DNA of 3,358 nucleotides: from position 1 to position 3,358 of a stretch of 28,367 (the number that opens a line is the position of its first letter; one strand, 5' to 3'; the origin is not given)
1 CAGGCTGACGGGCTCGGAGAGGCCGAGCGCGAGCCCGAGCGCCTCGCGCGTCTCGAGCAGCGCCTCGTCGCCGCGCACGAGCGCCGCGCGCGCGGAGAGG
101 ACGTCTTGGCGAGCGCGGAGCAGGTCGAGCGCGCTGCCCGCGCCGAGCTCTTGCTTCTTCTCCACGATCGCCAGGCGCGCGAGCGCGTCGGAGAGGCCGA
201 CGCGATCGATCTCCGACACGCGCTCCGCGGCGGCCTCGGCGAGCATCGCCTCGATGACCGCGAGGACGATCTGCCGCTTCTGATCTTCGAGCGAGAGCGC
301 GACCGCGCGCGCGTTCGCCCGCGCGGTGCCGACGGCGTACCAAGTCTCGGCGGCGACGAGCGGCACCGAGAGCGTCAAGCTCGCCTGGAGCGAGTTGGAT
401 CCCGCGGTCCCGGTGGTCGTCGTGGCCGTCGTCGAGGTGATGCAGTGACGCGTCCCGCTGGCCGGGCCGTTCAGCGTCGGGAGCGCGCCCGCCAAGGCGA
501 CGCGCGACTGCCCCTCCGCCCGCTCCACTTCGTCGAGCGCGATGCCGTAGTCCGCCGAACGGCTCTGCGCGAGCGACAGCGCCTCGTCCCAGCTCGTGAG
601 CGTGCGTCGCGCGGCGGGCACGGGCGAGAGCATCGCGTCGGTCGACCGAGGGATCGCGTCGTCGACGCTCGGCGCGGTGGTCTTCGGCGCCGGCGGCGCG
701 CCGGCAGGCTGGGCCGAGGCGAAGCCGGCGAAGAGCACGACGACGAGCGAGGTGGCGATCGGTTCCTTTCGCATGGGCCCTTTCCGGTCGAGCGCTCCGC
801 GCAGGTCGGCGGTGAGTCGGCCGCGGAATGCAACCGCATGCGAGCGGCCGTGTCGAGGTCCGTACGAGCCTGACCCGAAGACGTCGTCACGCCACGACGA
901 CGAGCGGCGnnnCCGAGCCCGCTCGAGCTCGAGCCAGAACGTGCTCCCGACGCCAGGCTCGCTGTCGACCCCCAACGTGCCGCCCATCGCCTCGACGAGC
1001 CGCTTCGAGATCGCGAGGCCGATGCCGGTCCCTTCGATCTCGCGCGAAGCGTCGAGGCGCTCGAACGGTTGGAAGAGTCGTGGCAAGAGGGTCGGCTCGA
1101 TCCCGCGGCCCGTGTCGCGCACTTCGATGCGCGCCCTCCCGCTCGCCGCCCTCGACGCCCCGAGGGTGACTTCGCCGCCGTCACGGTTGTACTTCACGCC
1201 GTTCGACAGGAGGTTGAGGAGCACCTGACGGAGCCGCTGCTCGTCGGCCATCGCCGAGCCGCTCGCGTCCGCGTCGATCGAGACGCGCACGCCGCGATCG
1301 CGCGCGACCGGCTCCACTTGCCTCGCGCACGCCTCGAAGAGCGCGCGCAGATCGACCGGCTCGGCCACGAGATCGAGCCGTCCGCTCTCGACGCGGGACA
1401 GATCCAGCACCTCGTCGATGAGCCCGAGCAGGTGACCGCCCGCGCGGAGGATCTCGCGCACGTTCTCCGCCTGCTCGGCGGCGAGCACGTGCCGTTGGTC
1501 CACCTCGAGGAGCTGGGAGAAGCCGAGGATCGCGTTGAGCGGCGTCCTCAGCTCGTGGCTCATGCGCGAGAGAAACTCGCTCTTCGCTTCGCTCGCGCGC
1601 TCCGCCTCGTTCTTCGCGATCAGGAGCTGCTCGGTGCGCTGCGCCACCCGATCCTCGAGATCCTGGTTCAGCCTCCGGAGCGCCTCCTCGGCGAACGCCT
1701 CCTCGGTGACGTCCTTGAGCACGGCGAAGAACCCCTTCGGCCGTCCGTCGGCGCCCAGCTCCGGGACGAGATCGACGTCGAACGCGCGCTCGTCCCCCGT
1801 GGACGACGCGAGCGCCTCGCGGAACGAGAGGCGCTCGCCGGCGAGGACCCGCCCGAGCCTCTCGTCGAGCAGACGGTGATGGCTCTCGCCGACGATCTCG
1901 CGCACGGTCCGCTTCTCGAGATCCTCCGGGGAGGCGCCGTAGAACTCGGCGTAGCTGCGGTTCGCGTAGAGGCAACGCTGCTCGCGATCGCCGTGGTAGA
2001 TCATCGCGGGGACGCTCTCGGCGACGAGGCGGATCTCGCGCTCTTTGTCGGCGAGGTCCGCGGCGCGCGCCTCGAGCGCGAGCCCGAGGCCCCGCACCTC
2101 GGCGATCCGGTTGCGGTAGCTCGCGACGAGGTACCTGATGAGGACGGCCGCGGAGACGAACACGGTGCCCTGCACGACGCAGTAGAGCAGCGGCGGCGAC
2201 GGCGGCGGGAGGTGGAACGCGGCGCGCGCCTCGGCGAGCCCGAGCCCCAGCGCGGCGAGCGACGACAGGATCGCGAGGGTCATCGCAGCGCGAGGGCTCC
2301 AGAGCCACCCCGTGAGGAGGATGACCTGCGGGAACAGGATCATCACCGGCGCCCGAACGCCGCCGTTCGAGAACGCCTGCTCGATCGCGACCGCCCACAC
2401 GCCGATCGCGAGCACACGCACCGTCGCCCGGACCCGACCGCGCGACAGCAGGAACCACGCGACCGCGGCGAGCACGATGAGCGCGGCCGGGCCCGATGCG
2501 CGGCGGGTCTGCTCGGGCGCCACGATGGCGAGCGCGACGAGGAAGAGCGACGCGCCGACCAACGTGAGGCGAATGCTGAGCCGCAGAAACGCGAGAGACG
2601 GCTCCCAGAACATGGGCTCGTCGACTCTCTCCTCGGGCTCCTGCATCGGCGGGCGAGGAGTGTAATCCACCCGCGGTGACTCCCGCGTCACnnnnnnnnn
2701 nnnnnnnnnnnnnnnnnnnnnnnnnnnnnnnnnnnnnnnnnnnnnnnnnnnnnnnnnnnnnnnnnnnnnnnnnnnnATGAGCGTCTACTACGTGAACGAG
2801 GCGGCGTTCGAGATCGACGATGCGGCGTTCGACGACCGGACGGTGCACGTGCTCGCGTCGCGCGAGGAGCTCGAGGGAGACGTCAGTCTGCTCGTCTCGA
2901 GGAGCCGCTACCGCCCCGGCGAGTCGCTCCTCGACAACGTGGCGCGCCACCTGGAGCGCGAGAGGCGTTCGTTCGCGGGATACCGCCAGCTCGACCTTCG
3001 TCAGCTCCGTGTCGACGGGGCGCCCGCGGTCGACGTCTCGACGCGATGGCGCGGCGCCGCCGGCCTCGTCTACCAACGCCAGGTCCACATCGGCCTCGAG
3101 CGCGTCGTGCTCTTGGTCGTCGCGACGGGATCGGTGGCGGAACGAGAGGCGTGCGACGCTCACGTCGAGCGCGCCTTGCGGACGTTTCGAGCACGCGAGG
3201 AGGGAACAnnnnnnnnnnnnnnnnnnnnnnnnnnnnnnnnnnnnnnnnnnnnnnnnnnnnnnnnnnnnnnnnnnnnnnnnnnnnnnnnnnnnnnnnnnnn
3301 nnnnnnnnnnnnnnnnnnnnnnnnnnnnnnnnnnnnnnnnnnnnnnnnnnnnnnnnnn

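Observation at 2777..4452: Orphan DUF1795 (EagT6-like) chaperone translationally coupled to a lysine-rich, H1-tailed protein of lower GC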

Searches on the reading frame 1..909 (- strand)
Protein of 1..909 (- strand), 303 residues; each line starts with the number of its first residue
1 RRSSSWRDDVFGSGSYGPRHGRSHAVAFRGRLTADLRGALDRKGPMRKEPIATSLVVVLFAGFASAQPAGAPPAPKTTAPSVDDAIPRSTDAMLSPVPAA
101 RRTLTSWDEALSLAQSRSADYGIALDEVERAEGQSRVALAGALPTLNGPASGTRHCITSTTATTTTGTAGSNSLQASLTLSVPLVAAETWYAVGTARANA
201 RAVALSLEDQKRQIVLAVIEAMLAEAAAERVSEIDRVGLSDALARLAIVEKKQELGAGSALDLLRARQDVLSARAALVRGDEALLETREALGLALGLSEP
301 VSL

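Call 39: search_protein_families(library=pfam, proteins=[window:1-909:-], max_evalue=0.01)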
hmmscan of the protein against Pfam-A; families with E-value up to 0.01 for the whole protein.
window:1-909:- (303 aa): 1 family
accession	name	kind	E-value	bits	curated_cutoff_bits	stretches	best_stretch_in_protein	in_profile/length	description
PF02321.23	OEP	-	5.1e-15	56.2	22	1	108-296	2-187/187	Outer membrane efflux protein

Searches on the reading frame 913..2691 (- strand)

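Call 7: search_protein_families(library=pfam, proteins=[window:913-2691:-], max_evalue=1)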
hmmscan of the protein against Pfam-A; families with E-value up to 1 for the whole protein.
window:913-2691:- (593 aa): 8 families
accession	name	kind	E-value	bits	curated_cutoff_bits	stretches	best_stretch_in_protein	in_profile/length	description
PF02518.31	HATPase_c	-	2.3e-30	105.7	26.4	1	483-591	2-109/111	Histidine kinase-, DNA gyrase B-, and HSP90-like ATPase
PF08448.16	PAS_4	-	4.8e-19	69.1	23.1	1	225-331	2-108/110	PAS fold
PF00512.31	HisKA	-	5.1e-19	68.5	26.9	1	369-437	1-66/66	His Kinase A (phospho-acceptor) domain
PF00989.32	PAS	-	3.8e-07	30.5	22.6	1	219-328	2-113/113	PAS fold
PF13188.13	PAS_8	-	0.00034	20.8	21.8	1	220-270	3-54/65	PAS domain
PF13426.13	PAS_9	-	0.00084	20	27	1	237-330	10-103/103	PAS domain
PF09766.14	FmiP_Thoc5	-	0.1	12.3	29.4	1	330-397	84-153/362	Fms-interacting protein/Thoc5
PF13974.11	YebO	-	0.48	11.1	27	0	70-91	5-26/80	YebO-like protein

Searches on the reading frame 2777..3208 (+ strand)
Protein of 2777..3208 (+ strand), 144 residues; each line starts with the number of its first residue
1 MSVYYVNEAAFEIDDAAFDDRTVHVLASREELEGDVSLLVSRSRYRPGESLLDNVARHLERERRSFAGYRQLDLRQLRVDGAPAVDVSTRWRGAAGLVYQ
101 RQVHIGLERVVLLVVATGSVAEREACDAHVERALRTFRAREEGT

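Call 7: search_protein_families(library=pfam, proteins=[window:2777-3208:+], max_evalue=1)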
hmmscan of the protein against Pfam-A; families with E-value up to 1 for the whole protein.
window:2777-3208:+ (144 aa): 1 family
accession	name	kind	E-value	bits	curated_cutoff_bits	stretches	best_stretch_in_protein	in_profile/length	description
PF08786.17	DcrB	-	1.2e-16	61.4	27.2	1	8-135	1-126/127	DcrB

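Call 8: search_protein_families(library=ncbifam, proteins=[window:2777-3208:+], max_evalue=1)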
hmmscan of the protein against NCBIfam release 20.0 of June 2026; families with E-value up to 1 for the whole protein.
window:2777-3208:+ (144 aa): 0 families

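Call 30: search_solved_structures(query=window:2777-3208:+, max_evalue=10, show_alignments=2)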
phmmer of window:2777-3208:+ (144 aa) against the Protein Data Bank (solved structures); distinct sequences matched with E-value up to 10: 6.
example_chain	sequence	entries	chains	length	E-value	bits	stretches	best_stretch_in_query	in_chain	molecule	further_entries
6xrf_A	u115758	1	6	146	6.2e-06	29.3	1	1-136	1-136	Effector EagT6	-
1tu1_A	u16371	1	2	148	6.4e-06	29.2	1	1-136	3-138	hypothetical protein PA0094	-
6xrr_E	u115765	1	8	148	0.54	13.3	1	4-103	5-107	Putative cytoplasmic protein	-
6xrb_A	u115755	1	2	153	0.59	13.2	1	4-103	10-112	SciW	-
6w5q_A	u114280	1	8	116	0.67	13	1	26-90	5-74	Peptidoglycan synthase activator LpoP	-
9mvg_A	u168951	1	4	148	0.87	12.6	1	4-103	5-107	SciW protein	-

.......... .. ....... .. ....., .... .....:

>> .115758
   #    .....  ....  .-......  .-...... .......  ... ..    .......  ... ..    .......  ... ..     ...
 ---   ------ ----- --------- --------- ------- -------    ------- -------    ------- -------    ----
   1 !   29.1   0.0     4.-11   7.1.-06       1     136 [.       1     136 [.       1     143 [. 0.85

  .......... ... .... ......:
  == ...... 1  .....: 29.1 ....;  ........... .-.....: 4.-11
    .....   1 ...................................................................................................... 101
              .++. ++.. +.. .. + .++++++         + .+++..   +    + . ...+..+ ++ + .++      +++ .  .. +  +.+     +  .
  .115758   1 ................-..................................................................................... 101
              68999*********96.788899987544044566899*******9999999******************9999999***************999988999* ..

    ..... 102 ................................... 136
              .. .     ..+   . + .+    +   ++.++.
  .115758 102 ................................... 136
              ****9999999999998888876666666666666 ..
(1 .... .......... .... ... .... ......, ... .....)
